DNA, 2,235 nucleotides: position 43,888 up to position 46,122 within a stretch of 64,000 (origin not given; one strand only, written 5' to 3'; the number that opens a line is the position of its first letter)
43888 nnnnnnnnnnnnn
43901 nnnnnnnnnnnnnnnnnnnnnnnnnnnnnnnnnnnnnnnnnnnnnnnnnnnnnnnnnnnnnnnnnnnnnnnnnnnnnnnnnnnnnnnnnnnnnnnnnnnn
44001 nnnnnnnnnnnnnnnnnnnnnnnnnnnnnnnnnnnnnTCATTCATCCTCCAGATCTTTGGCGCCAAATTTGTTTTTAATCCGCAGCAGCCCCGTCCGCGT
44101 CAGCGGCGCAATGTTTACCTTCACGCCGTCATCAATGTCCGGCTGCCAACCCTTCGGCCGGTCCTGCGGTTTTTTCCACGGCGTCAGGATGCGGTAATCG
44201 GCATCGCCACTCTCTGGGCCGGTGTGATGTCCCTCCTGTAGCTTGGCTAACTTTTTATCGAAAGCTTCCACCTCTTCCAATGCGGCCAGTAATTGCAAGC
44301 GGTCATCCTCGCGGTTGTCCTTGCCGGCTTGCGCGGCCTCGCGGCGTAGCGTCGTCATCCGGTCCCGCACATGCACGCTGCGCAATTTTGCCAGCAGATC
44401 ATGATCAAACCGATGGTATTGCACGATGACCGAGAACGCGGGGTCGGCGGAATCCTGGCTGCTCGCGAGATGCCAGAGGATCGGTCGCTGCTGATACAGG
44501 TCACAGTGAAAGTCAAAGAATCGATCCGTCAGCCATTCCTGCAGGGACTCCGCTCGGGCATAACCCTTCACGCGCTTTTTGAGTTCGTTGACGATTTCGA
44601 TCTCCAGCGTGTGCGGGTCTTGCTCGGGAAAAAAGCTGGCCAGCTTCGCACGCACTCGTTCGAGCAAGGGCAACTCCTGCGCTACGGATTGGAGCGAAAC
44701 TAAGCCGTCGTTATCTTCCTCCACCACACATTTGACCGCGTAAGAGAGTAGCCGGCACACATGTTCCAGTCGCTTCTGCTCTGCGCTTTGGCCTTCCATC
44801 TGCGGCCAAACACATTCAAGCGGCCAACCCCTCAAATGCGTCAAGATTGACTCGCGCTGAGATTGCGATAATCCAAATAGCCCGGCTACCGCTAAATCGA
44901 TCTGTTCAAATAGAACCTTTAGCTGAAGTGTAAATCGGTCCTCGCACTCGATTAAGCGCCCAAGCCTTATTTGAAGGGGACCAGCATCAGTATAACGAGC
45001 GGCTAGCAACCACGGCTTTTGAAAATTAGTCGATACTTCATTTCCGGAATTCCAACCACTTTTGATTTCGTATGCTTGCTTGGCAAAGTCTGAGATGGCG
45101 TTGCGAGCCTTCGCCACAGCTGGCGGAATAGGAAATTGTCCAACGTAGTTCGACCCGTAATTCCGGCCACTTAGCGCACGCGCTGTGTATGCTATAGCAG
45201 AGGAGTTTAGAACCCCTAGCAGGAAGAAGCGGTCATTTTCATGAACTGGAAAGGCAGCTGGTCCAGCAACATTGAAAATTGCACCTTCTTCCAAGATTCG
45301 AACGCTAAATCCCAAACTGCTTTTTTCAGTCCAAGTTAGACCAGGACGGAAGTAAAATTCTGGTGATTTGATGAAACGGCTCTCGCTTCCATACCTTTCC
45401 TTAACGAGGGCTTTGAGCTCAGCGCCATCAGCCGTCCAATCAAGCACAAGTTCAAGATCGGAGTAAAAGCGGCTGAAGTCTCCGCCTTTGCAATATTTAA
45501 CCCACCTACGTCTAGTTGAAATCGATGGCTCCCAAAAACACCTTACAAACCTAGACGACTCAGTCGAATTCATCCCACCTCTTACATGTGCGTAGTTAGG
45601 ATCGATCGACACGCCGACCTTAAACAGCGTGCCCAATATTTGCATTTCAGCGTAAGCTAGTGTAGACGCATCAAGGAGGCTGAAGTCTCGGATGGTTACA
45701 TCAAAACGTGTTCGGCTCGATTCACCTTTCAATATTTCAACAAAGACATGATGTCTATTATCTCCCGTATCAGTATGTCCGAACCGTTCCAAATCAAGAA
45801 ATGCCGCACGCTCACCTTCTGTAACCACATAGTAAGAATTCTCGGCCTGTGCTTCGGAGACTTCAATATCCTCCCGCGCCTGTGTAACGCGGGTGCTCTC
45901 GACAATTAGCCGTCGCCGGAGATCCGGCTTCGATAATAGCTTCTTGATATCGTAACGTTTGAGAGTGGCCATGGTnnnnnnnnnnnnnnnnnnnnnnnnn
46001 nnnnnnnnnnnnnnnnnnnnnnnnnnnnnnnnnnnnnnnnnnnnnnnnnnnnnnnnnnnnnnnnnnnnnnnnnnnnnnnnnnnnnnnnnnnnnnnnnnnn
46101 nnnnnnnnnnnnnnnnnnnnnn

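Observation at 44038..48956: BREX methyltransferase PglX split into catalytic and C-terminal ORFs with a Fic gene wedged between them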

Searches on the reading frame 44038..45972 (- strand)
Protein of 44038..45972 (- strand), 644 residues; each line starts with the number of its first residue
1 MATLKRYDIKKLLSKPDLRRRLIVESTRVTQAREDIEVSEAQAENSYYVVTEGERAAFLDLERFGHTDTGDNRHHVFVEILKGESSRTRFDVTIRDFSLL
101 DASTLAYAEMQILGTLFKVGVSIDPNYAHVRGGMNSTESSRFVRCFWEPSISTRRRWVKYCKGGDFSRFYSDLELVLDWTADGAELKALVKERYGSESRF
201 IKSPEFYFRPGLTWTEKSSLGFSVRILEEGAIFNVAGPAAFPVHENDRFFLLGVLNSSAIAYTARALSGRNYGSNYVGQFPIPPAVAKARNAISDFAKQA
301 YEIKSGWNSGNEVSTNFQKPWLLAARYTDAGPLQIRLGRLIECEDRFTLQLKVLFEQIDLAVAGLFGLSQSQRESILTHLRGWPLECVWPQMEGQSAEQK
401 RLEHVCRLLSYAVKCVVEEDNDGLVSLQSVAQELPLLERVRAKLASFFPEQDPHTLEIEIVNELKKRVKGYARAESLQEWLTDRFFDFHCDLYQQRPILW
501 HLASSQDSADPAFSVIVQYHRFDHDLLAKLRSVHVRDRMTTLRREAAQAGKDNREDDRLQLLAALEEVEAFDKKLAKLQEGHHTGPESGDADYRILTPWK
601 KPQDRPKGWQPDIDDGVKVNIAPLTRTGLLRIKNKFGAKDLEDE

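Call 3: search_protein_families(library=pfam, proteins=[window:44038-45972:-], max_evalue=0.01)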
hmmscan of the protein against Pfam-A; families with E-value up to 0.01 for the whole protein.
window:44038-45972:- (644 aa): 0 families

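Call 6: search_solved_structures(query=window:44038-45972:-, max_evalue=1, show_alignments=2)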
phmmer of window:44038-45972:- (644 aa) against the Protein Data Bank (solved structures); distinct sequences matched with E-value up to 1: 4.
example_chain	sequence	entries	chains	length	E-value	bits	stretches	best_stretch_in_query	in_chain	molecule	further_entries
9ewz_C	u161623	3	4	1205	4.1e-22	81.5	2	154-417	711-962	Adenine-specific methyltransferase BrxX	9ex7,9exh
8zek_A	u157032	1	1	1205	6.5e-22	80.8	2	154-417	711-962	site-specific DNA-methyltransferase (adenine-specific)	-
8c45_A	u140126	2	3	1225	1.4e-19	73.1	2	156-309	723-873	site-specific DNA-methyltransferase (adenine-specific)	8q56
2lfd_A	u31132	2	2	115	0.52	11.8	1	429-524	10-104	Diiron protein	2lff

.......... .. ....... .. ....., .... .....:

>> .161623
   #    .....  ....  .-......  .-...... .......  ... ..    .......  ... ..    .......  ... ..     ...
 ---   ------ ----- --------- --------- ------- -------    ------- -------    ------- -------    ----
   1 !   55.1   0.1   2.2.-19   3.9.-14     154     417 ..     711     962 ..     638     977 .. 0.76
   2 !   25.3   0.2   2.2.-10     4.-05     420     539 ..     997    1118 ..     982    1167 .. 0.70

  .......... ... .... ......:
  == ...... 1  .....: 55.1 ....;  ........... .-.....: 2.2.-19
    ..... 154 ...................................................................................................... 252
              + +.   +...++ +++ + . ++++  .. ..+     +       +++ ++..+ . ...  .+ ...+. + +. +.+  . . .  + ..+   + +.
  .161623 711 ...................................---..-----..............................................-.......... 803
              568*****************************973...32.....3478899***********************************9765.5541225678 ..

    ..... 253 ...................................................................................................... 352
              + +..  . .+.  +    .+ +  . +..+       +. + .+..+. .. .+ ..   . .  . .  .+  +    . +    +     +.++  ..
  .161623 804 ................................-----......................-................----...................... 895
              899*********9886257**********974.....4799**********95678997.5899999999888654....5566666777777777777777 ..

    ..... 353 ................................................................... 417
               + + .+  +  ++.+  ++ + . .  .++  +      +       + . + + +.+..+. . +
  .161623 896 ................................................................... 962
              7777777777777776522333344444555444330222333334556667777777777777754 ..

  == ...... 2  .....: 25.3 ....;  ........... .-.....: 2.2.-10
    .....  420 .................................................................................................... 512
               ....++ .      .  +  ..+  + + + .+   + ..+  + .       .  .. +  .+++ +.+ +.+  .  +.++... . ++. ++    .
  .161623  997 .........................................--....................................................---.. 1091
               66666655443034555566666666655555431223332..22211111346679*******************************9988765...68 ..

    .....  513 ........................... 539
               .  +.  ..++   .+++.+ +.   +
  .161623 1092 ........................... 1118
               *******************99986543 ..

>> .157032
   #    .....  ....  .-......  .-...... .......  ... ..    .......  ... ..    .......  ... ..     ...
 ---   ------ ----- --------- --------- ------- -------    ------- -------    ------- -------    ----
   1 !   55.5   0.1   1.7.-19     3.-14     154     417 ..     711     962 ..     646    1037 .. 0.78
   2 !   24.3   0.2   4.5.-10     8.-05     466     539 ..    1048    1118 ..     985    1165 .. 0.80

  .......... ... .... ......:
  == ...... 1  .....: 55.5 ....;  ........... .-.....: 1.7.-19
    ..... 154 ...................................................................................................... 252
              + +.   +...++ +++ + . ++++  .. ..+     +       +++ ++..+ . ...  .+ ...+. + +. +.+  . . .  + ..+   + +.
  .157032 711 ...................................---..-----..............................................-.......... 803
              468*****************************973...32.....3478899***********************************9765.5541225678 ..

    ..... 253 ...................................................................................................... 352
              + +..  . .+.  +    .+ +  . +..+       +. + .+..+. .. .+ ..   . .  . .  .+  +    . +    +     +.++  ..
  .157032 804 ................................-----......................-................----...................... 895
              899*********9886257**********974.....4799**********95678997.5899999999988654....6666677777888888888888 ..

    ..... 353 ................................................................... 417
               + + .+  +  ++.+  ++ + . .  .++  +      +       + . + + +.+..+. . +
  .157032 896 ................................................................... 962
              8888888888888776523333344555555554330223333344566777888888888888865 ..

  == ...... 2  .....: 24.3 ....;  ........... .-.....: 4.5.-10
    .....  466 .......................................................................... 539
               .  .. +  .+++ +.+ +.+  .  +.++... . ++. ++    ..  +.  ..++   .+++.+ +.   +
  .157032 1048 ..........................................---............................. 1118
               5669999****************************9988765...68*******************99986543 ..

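Call 11: search_protein_families(library=ncbifam, proteins=[window:44038-45972:-], max_evalue=0.001)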
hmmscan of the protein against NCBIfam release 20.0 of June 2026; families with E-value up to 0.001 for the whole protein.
window:44038-45972:- (644 aa): 3 families
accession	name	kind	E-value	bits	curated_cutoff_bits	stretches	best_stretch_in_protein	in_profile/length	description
NF033452.1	BREX_1_MTaseX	exception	1.4e-63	215.3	500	2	66-416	631-985/1210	BREX-1 system adenine-specific DNA-methyltransferase PglX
NF033454.1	BREX_5_MTaseX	exception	1.7e-44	151.9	900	2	347-571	934-1164/1404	BREX-5 system adenine-specific DNA-methyltransferase PglX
NF033455.1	BREX_6_MTaseX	exception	6.9e-27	93.4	900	2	472-624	1047-1196/1319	BREX-6 system adenine-specific DNA-methyltransferase PglX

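Call 12: search_protein_families(library=padloc, proteins=[window:44038-45972:-], max_evalue=0.001)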
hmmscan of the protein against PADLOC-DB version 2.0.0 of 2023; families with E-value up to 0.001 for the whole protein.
window:44038-45972:- (644 aa): 16 families
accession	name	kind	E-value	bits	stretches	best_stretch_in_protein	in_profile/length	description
PDLC02521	PglX|PglXI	-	4.4e-53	178.6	2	55-426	596-961/1174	PglX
PDLC03600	REase_MTase_IIG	-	8.1e-47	157.8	2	80-417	629-966/1205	Type IIG restriction enzyme-methyltransferase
PDLC02527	PglX|PglXI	-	9.7e-46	154.1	1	16-306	621-919/1332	PglX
PDLC02532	PglX|PglXI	-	3.6e-40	135.9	2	85-376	24-313/682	PglX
PDLC02516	PglX|PglXI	-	4.6e-40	135.8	2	87-371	24-320/593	PglX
PDLC02518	PglX|PglXI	-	5.9e-40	134.9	2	53-325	622-893/1412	PglX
PDLC02528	PglX|PglXI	-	1.3e-38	130.4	1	390-627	853-1058/1125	PglX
PDLC02539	PglX|PglXI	-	1.3e-26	91.2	2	94-378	117-398/706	PglX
PDLC02524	PglX|PglXI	-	3.6e-26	89.8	1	96-321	441-678/722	PglX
PDLC02523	PglX|PglXI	-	4.6e-25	85.6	2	470-624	1045-1195/1428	PglX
PDLC02519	PglX|PglXI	-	1.4e-24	83.9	2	130-322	675-875/1241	PglX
PDLC02517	PglX|PglXI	-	3e-22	76.9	2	148-272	226-340/707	PglX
PDLC02534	PglX|PglXI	-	1.9e-20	71.4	1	420-625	127-314/389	PglX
PDLC02641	DrmMI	-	5e-15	52.5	2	418-552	964-1095/1161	DrmMI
PDLC02522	PglX|PglXI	-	3.3e-07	26.4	1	71-264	728-923/1218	PglX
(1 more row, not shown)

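Call 14: find_homologous_proteins(query=window:44038-45972:-, max_evalue=1e-10)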
Query window:44038-45972:- (644 aa): 200 proteins with E <= 1e-10 among 8000 candidates; the best 120 are listed.
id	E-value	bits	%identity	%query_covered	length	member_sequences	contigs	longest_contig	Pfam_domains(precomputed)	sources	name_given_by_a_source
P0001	0.0e+0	1423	96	100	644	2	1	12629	-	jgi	-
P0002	0.0e+0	1079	73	100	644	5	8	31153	-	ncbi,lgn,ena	-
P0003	7.1e-276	935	65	100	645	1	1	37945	-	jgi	jgi:hypothetical protein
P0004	7.4e-264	895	62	100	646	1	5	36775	-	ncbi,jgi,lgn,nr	ncbi:MAG: hypothetical protein FJ387_10870 [Verrucomicrobia bacterium]|nr:hypothetical protein [Verr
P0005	7.0e-262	888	62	99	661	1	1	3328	-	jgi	-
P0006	4.3e-261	886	62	99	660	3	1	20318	-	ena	-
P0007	4.7e-256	869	62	100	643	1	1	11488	-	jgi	jgi:hypothetical protein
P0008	1.2e-253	861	62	100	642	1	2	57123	-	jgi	jgi:hypothetical protein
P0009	4.0e-253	860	64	100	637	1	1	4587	-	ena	-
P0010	3.4e-249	847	60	95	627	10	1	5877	-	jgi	-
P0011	8.4e-249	845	61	100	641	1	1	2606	-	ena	-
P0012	6.2e-248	842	74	75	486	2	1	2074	-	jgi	-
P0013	6.1e-245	832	60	100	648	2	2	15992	-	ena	-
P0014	1.3e-238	812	60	100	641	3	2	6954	-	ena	-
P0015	6.2e-237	806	59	100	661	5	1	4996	-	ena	-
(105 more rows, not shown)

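Call 16: find_related_loci(query=A1, collection=genome_contigs, flank=10000)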
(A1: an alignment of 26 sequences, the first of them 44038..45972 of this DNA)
Query A1 (644 aa) in genome_contigs; peptide patterns used: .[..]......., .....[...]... (x = any residue, [..] = any of these).
353 stretches matched a pattern; 286 encode a relative of the query (tblastn E <= 1e-3); the best 80 are kept; 80 distinct loci.
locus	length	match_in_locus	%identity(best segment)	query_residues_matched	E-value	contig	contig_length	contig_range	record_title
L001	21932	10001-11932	73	1-643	0e+0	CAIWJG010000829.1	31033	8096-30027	MAG: uncultured Verrucomicrobia subdivision 3 bacterium isolate Ki1-2-7m_bin-117 genome assembly, contig: bin-117:829/99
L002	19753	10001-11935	62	1-643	0e+0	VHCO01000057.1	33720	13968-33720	MAG: Verrucomicrobia bacterium isolate K_DeepCast_150m_m2_164 K_DeepCast_150m_m2_164_Ga0194126_10001963, whole genome sh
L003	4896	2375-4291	56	4-644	0e+0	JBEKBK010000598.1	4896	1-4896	MAG: Bryobacteraceae bacterium isolate SPRUCE 134 SPRUCE_134_598, whole genome shotgun sequence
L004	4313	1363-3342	57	1-643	0e+0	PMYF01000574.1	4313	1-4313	MAG: Acidobacteria bacterium isolate fen_180 73.20110800_E2D.41_contig_59560, whole genome shotgun sequence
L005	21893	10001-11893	49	5-637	0e+0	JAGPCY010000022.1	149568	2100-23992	MAG: Kofleriaceae bacterium isolate Gw_SlAct_bin_340 Gw_SlAct_114_length_149568_cov_35.531059, whole genome shotgun sequ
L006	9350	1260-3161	50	4-643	0e+0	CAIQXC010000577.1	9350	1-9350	MAG: Akkermansiaceae bacterium isolate Ki1-2-2m_bin-203 genome assembly, contig: bin-203:577/952, whole genome shotgun s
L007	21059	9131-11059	48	1-643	0e+0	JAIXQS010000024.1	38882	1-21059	MAG: Verrucomicrobiaceae bacterium isolate C4_MAG_00036 pond_C4_MAG_00036_000000000009, whole genome shotgun sequence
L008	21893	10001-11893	48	3-632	0e+0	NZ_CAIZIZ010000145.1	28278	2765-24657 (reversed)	MAG: uncultured Lamprocystis sp. isolate Loc080925-5-5m_bin-0833, whole genome shotgun sequence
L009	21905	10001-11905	47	1-631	0e+0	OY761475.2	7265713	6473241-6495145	MAG: Vicinamibacterales bacterium isolate 01def6b1-0c8c-435d-859a-076764f3ef92 genome assembly, chromosome: 1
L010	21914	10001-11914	46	1-632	0e+0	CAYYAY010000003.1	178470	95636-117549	MAG TPA_asm: uncultured Lamprocystis sp. isolate SRP242652_co2_206 genome assembly, contig: NODE_74_length_178470_cov_31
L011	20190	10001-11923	45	1-637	0e+0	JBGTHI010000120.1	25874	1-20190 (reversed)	MAG: Myxococcaceae bacterium isolate JTS-RE235 k141_11549665, whole genome shotgun sequence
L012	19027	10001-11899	48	1-643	0e+0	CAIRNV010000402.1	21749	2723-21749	MAG: uncultured Verrucomicrobia bacterium isolate LaPlata-a_bin-0377 genome assembly, contig: bin-0377:402/492, whole ge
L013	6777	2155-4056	45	5-635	0e+0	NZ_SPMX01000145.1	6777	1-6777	Candidatus Accumulibacter contiguus isolate SBR_L PAO6_binned_rep_c200, whole genome shotgun sequence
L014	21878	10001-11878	46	1-631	0e+0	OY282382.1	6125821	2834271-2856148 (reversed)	MAG: uncultured Vicinamibacterales bacterium isolate e65da963-7c29-4b68-91ce-224fd25ea74c genome assembly, chromosome: 1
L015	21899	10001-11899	44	1-636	2e-180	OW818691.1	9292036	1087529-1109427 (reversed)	metagenome genome assembly, chromosome: 1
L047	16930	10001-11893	42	6-631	6e-157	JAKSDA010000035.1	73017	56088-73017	MAG: Proteobacteria bacterium isolate MAG.37 k141_3096037, whole genome shotgun sequence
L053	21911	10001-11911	52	1-643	0e+0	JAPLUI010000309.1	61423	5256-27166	MAG: Verrucomicrobia bacterium isolate LacPavin_0419_WC70L_MAG_62_22 LacPavin_0419_WC70L_scaffold_908646, whole genome s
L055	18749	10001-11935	46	4-644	0e+0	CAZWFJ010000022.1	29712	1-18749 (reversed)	MAG TPA_asm: uncultured Puniceicoccaceae bacterium isolate SRP332253_co1_109 genome assembly, contig: NODE_2201_length_2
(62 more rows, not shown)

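Call 44: search_protein_families(library=pfam, proteins=[L001:7587-9119:+, L002:6441-7853:+, L002:8229-9086:+, L008:7102-9804:+, L053:8416-8841:+, L055:9380-9799:+, L001:12026-13072:+, L001:13072-13899:+], max_evalue=0.001)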
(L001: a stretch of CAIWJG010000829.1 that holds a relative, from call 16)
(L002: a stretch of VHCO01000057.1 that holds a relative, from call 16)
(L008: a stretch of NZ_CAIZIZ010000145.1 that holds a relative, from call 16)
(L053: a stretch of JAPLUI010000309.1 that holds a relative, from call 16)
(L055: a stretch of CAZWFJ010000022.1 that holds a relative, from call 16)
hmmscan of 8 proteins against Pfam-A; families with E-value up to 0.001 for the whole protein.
L001:7587-9119:+ (510 aa): 3 families
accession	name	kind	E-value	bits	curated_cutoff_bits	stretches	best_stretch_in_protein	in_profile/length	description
PF21247.3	Fic-like_C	-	8e-25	87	27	1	418-481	1-64/64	Filamentation induced by cAMP protein Fic-like, C-terminal domain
PF13749.12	HATPase_c_4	-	2.1e-22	79.4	26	1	298-385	1-89/89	Putative ATP-dependent DNA helicase recG C-terminal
PF04326.19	SLFN_AlbA_2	-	1.8e-16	61.1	25.3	1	14-125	1-117/118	Schlafen, AlbA_2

L002:6441-7853:+ (470 aa): 3 families
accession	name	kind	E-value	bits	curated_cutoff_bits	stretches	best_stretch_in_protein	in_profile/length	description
PF13175.12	AAA_15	-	2.1e-21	77.4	32.1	2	307-386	292-373/374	AAA ATPase domain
PF13304.12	AAA_21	-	8.5e-16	59.3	27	1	309-387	231-303/304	AAA domain, putative AbiEii toxin, Type IV TA system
PF12476.13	DUF3696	-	6.2e-11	42.8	22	1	400-446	2-51/52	Protein of unknown function (DUF3696)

L002:8229-9086:+ (285 aa): 1 family
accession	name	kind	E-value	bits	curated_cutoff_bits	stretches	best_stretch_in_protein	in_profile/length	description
PF09414.15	RNA_ligase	-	4.3e-31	108.8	27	1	88-249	2-170/171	RNA ligase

L008:7102-9804:+ (900 aa): 3 families
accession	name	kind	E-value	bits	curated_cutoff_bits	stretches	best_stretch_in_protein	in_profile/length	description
PF13614.12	AAA_31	-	1.7e-07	31.8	27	1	154-330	4-162/177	AAA domain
PF10609.15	ParA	-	3e-05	24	27.1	1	156-204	8-56/246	NUBPL iron-transfer P-loop NTPase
PF01656.29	CbiA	-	3.3e-05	24.3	25.4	1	156-222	3-69/125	CobQ/CobB/MinD/ParA nucleotide binding domain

L053:8416-8841:+ (141 aa): 1 family
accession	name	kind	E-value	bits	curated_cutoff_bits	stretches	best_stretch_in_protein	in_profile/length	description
PF13366.12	PDDEXK_3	-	8.1e-35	120.2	22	1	23-136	2-117/117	PD-(D/E)XK nuclease superfamily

L055:9380-9799:+ (139 aa): 1 family
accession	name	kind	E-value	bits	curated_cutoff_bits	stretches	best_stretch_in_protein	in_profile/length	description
PF13366.12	PDDEXK_3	-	1.5e-33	116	22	1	16-129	2-117/117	PD-(D/E)XK nuclease superfamily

L001:12026-13072:+ (348 aa): 5 families
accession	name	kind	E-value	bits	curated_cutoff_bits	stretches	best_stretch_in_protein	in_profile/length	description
PF13304.12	AAA_21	-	2.6e-18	67.6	27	1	262-330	234-301/304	AAA domain, putative AbiEii toxin, Type IV TA system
PF13175.12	AAA_15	-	2.5e-09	37.7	32.1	1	253-328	288-370/374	AAA ATPase domain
PF13476.12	AAA_23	-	4.3e-05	24.7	27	1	17-64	3-42/201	AAA domain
PF00005.33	ABC_tran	-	7.8e-05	23.7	25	0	43-64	13-34/137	ABC transporter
PF02463.25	SMC_N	-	0.00027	20.9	40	0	213-335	135-205/220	RecF/RecN/SMC N terminal domain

L001:13072-13899:+ (275 aa): 0 families

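Call 51: predict_structure(alignment_id=A1)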
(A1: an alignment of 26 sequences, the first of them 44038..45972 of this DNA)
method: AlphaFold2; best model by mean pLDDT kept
length: 644 residues; sequences in the alignment: 26
mean_pLDDT: 80.5   pTM: 0.75
mean pLDDT of the five models: 80.5, 78.8, 77.3, 75.4, 73.5
residues with pLDDT >= 90: 304; 70-90: 201; 50-70: 51; < 50: 88
segments of 3 or more residues with pLDDT < 50: 1-6, 52-105, 584-592, 596-600, 611-613, 636-644
pLDDT, mean of each block of 10 residues (from residue 1): 47 68 79 78 67 41 36 45 38 41 53 83 95 82 83 85 85 88 90 87 93 91 92 91 94 96 84 90 93 97 93 90 89 93 94 96 94 89 85 91 96 94 88 90 96 97 95 94 89 82 87 88 83 93 94 94 95 86 48 49 53 52 76 50 27
secondary structure, 60 per line:
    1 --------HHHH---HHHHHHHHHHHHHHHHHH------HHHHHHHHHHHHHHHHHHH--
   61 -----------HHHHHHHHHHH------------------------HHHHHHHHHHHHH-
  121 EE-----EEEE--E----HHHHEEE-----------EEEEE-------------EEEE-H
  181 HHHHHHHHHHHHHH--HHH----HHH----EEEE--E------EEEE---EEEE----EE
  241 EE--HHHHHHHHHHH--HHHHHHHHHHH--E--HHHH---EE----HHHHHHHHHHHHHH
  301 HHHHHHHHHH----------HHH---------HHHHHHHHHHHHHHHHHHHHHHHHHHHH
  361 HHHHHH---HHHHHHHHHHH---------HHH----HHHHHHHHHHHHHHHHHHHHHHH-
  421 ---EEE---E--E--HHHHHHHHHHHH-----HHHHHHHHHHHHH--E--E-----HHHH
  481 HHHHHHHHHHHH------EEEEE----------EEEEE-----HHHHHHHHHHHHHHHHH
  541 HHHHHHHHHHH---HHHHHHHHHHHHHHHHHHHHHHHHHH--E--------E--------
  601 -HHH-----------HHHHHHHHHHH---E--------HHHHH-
elements in order: H9-12 H16-33 H40-58 H72-82 H107-119 E128-131 H139-142 E143-145 E157-161 E175-178 H180-194 E211-214 E224-227 E231-234 E239-242 H245-255 H258-268 H274-277 H287-310 H333-366 H370-380 H397-419 E424-426 H436-447 H453-465 H477-492 E499-503 E514-518 H524-551 H555-580 H616-626 H639-643
